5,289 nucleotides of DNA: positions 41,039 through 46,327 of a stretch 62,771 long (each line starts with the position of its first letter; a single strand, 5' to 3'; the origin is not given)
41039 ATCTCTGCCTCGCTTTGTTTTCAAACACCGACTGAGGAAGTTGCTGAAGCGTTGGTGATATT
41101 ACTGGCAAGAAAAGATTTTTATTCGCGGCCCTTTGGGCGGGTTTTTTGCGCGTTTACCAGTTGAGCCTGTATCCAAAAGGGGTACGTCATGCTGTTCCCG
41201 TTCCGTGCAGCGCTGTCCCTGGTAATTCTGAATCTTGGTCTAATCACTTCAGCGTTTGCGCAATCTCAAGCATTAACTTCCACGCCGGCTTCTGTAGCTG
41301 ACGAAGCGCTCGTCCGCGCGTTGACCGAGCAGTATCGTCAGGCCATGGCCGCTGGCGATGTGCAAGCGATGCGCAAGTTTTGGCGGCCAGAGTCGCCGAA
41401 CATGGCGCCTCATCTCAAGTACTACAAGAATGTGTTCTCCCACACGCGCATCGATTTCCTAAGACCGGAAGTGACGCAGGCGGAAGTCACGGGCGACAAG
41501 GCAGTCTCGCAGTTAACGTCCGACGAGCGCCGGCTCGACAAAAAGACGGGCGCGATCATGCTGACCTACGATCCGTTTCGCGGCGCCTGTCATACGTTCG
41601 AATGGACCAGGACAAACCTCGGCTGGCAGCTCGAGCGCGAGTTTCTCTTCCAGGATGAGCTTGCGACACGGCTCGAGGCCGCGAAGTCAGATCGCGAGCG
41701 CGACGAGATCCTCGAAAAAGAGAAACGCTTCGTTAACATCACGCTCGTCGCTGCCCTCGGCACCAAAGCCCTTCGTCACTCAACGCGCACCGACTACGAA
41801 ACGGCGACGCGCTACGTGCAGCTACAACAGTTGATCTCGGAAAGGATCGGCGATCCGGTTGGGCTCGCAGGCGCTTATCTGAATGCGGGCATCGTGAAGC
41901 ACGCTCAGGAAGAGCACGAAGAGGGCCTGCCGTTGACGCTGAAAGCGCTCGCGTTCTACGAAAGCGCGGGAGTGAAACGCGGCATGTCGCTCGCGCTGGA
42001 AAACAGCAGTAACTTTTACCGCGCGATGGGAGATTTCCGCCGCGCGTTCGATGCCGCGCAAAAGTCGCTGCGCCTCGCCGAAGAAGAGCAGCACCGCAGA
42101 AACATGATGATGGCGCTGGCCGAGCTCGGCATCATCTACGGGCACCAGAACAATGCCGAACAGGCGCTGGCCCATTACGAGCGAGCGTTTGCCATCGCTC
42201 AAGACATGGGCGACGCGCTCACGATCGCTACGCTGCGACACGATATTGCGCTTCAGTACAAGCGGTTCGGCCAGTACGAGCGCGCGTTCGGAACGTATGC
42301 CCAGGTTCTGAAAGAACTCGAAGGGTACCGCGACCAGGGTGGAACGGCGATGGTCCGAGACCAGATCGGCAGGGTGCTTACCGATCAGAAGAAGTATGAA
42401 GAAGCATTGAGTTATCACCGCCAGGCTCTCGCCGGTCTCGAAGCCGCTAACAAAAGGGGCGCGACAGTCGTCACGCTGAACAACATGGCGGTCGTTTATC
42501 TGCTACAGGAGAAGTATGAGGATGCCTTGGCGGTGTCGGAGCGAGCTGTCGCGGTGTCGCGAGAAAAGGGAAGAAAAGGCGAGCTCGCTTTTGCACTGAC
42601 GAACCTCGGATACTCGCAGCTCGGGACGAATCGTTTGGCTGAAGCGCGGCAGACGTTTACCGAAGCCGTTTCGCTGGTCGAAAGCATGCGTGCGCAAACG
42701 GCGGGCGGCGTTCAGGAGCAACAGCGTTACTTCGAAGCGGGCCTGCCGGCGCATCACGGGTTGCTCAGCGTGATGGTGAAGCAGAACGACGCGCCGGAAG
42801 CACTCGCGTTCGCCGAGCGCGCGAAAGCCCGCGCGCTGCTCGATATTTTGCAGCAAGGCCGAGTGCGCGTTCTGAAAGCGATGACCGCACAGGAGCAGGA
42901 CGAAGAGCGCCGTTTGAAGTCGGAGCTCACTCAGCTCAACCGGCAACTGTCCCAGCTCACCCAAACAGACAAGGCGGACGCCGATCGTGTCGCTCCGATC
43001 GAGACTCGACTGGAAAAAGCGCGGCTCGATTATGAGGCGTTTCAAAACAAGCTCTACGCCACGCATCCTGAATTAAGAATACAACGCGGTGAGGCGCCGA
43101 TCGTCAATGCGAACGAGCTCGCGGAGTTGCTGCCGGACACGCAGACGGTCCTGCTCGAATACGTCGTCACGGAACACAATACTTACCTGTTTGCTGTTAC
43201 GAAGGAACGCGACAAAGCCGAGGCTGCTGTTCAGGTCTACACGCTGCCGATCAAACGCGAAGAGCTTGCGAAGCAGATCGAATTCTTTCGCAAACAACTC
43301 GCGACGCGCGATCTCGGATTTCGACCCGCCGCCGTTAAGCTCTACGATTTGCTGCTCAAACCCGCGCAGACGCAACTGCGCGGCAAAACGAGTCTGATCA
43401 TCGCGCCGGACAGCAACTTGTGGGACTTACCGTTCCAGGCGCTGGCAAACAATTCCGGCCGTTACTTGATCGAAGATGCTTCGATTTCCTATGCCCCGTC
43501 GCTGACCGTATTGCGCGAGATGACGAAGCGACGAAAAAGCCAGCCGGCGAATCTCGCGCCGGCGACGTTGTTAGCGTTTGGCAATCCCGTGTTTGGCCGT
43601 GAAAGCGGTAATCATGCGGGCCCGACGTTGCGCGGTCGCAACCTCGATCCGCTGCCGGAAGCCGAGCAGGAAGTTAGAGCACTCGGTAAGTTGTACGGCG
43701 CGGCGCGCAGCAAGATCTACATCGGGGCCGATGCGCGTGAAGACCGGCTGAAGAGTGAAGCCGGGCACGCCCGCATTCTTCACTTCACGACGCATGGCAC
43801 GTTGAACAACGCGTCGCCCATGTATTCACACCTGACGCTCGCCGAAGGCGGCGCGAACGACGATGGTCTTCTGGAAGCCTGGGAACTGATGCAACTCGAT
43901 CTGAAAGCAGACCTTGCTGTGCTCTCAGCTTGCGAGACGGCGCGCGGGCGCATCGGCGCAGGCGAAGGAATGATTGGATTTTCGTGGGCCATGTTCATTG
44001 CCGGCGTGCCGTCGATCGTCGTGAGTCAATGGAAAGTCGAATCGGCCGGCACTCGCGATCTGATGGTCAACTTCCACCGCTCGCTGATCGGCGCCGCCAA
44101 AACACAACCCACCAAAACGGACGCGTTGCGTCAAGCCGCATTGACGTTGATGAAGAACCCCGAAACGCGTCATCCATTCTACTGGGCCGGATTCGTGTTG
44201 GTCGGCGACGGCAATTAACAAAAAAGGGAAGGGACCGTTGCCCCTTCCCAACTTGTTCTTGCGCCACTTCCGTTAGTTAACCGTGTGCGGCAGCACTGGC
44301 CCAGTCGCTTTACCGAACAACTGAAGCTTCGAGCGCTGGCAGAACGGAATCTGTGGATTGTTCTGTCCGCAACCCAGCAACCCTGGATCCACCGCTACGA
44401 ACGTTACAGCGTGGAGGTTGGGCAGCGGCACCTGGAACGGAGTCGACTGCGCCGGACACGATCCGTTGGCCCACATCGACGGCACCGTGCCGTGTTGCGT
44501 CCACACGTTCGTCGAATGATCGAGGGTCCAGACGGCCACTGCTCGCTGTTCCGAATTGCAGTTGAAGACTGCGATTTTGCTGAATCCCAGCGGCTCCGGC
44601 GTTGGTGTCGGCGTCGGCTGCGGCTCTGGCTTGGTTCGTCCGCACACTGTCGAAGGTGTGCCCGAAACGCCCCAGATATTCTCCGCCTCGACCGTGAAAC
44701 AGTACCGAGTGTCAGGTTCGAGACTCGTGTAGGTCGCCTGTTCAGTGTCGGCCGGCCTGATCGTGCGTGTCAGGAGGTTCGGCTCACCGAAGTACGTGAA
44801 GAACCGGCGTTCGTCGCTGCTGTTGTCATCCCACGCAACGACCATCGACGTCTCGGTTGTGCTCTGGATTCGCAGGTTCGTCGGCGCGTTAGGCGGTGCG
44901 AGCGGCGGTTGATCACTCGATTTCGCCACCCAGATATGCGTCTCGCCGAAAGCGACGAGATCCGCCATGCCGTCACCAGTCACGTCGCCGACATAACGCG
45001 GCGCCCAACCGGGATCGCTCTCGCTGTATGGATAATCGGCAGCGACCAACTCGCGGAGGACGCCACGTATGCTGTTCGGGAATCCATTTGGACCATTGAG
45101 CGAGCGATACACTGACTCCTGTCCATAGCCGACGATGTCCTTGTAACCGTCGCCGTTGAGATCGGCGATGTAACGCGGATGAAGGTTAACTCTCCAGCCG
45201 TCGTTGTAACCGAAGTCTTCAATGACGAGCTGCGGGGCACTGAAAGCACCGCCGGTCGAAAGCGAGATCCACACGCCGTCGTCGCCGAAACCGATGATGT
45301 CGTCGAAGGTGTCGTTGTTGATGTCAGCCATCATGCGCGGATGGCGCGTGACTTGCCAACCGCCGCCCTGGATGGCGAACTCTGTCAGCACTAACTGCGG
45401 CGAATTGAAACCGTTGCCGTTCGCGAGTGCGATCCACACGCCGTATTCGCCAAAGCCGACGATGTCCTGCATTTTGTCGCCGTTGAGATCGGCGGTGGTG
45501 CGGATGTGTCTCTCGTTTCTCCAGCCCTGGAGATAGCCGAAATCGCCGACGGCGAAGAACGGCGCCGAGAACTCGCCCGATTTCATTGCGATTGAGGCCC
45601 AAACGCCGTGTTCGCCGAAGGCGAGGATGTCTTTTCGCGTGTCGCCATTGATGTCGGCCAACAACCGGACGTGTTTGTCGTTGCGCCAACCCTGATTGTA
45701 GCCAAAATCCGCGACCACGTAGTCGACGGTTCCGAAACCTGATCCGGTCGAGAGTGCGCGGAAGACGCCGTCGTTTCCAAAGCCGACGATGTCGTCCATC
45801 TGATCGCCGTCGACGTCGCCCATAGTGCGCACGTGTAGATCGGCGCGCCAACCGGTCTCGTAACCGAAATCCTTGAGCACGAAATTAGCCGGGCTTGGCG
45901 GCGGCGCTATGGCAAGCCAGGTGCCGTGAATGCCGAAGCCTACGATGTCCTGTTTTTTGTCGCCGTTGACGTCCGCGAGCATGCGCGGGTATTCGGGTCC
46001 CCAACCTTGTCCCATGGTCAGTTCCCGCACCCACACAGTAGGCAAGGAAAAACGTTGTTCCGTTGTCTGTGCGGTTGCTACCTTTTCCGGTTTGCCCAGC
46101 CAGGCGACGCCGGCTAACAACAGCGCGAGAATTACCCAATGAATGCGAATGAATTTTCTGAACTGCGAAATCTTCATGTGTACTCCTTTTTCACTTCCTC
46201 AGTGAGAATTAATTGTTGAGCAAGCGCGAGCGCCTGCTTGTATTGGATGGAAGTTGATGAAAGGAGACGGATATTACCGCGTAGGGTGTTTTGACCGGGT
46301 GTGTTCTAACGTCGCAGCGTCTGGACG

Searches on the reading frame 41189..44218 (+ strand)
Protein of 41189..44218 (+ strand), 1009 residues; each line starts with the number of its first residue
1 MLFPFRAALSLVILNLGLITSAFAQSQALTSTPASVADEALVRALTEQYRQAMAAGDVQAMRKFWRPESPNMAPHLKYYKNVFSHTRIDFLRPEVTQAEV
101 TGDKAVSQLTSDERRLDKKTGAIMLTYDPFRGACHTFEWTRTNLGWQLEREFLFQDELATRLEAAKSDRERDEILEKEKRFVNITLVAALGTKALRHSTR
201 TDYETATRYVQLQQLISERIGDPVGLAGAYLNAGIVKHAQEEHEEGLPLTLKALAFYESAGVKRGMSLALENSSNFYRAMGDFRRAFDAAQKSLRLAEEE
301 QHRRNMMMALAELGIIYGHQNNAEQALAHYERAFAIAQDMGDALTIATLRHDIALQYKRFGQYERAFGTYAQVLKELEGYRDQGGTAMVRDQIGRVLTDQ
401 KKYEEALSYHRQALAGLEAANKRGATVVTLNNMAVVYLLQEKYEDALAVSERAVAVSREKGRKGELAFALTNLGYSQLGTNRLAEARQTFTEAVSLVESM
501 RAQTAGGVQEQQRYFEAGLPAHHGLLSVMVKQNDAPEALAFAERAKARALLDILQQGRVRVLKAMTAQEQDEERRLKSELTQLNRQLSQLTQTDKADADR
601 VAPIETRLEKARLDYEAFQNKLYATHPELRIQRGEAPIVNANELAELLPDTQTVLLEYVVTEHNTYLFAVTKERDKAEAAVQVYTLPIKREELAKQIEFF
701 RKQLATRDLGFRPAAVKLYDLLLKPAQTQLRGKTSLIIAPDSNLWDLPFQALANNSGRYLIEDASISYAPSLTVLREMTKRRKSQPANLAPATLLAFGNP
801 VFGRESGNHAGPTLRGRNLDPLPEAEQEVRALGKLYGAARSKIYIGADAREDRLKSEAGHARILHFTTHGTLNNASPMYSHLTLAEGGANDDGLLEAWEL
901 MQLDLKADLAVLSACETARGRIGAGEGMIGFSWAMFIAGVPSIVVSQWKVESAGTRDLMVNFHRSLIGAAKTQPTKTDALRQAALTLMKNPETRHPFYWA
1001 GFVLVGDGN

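Call 49: search_protein_families(library=pfam, proteins=[window:41189-44218:+], max_evalue=0.0001)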
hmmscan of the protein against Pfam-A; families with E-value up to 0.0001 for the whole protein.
window:41189-44218:+ (1009 aa): 11 families
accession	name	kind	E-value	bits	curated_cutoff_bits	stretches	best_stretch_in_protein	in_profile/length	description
PF12770.12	CHAT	-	4e-72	243.5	24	1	713-1007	2-289/289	CHAT domain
PF13424.12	TPR_12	-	1.9e-31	108.5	30.1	4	428-498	4-76/77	Tetratricopeptide repeat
PF13374.12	TPR_10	-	4.6e-15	55.5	27.5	1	386-419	1-34/42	Tetratricopeptide repeat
PF00515.34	TPR_1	-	1.3e-14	53.7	27.8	0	309-338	3-32/34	Tetratricopeptide repeat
PF13176.12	TPR_7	-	5.5e-11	42.1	27.9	0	392-416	4-28/36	Tetratricopeptide repeat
PF07719.23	TPR_2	-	5.9e-11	42.1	27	0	309-337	3-31/34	Tetratricopeptide repeat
PF13181.12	TPR_8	-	2.1e-08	34.1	25.7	0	310-339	4-33/34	Tetratricopeptide repeat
PF17874.7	TPR_MalT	-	2.3e-07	30.9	45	1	229-346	42-161/336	MalT-like TPR region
PF07721.20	TPR_4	-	2.2e-06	28.2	27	0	308-332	2-26/26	Tetratricopeptide repeat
PF24885.1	TPR_NPHP3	-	5.1e-06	26.5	100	0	392-460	146-216/239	Nephrocystin-3 TPR domain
PF10602.15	RPN7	-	4.8e-05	23.5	29.6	1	245-370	14-136/174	26S proteasome subunit RPN7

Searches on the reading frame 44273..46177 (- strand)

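Call 49: search_protein_families(library=pfam, proteins=[window:44273-46177:-], max_evalue=0.0001)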
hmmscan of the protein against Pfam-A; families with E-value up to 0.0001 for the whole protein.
window:44273-46177:- (634 aa): 4 families
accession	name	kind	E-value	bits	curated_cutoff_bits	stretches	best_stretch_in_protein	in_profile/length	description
PF13517.12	FG-GAP_3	-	2e-15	57.6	26.9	1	285-349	1-60/61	FG-GAP-like repeat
PF00041.27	fn3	-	1.1e-07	32.4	25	1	431-509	2-78/84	Fibronectin type III domain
PF16656.11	Pur_ac_phosph_N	-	5.1e-06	27.4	30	1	432-502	1-85/93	Purple acid Phosphatase, N-terminal domain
PF01839.29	FG-GAP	-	4.4e-05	23.7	22.1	0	338-349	8-19/37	FG-GAP repeat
